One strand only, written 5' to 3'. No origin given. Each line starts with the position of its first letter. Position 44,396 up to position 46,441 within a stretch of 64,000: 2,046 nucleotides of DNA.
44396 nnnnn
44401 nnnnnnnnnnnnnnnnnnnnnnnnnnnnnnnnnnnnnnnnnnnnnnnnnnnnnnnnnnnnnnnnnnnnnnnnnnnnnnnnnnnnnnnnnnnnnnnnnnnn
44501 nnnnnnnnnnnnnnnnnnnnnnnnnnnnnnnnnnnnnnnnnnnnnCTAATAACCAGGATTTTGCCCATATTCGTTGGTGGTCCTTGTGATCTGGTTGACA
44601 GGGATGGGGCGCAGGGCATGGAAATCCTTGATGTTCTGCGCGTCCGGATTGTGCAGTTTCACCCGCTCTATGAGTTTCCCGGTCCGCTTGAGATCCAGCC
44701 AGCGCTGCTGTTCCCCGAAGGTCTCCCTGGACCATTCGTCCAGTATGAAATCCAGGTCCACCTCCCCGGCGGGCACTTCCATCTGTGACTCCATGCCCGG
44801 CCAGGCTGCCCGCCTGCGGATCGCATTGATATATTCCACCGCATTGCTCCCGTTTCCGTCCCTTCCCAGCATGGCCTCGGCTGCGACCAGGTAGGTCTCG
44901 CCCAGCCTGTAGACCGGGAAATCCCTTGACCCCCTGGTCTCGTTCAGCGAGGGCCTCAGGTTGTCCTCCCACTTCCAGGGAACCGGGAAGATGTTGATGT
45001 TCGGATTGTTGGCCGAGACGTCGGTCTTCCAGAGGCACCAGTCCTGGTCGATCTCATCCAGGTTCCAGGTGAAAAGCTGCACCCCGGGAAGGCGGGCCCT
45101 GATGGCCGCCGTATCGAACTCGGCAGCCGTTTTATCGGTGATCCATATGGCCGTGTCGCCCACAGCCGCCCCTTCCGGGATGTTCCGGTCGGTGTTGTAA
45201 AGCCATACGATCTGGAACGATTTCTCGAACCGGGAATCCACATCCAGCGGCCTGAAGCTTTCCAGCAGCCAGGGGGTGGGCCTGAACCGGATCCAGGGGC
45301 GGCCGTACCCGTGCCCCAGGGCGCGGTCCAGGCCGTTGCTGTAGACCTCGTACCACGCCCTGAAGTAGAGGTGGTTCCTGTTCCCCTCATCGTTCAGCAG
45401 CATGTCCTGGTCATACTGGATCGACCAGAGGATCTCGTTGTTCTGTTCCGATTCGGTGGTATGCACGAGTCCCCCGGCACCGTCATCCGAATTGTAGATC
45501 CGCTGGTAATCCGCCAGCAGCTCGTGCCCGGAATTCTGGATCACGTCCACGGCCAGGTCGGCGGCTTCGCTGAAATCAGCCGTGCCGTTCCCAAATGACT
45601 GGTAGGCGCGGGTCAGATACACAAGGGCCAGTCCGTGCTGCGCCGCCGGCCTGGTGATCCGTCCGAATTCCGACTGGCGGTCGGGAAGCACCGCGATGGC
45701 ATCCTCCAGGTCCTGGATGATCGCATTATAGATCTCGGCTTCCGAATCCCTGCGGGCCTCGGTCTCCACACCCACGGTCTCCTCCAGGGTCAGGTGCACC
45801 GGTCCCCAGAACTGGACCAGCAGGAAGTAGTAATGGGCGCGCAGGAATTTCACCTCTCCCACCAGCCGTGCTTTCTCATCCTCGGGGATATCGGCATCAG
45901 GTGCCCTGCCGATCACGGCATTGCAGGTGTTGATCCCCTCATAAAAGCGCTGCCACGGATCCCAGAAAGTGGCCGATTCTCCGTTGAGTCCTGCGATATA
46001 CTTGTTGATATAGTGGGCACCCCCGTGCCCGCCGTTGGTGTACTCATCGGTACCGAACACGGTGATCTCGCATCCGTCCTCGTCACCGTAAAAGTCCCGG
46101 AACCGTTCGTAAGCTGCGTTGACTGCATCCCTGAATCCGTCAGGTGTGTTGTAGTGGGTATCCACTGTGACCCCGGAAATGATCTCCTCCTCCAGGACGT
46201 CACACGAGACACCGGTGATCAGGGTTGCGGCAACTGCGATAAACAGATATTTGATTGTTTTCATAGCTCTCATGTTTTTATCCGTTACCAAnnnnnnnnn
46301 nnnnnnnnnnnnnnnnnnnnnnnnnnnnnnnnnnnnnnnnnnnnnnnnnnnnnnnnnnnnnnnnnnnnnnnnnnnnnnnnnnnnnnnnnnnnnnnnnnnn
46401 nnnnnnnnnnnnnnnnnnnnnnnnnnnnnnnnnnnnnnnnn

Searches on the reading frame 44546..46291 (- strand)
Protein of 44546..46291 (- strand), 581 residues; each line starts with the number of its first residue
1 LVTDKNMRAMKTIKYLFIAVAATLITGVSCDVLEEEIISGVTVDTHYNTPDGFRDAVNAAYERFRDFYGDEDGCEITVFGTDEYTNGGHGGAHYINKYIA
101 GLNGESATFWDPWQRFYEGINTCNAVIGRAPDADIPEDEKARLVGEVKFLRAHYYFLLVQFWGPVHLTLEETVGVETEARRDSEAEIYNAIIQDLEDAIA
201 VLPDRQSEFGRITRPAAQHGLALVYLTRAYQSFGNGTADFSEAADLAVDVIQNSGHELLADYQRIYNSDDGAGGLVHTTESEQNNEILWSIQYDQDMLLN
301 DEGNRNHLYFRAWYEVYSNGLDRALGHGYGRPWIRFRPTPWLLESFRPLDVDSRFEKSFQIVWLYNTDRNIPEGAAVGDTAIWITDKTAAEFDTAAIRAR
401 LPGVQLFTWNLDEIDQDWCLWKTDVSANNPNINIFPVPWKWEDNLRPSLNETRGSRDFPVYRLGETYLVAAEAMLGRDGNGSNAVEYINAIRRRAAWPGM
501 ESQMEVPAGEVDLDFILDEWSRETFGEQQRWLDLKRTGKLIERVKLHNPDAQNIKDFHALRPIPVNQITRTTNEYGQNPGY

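Call 49: search_protein_families(library=pfam, proteins=[window:44546-46291:-], max_evalue=0.0001)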
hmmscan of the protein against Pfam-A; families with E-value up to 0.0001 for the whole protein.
window:44546-46291:- (581 aa): 3 families
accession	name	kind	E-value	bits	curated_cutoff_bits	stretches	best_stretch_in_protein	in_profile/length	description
PF07980.17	SusD_RagB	-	1.2e-30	107.6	23.1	1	285-581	1-297/297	SusD family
PF14322.12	SusD-like_3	-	7.1e-21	75.7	27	1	84-226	49-191/191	Starch-binding associating with outer membrane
PF12771.13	SusD-like_2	-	3e-05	23.5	27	1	112-204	60-151/415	Starch-binding associating with outer membrane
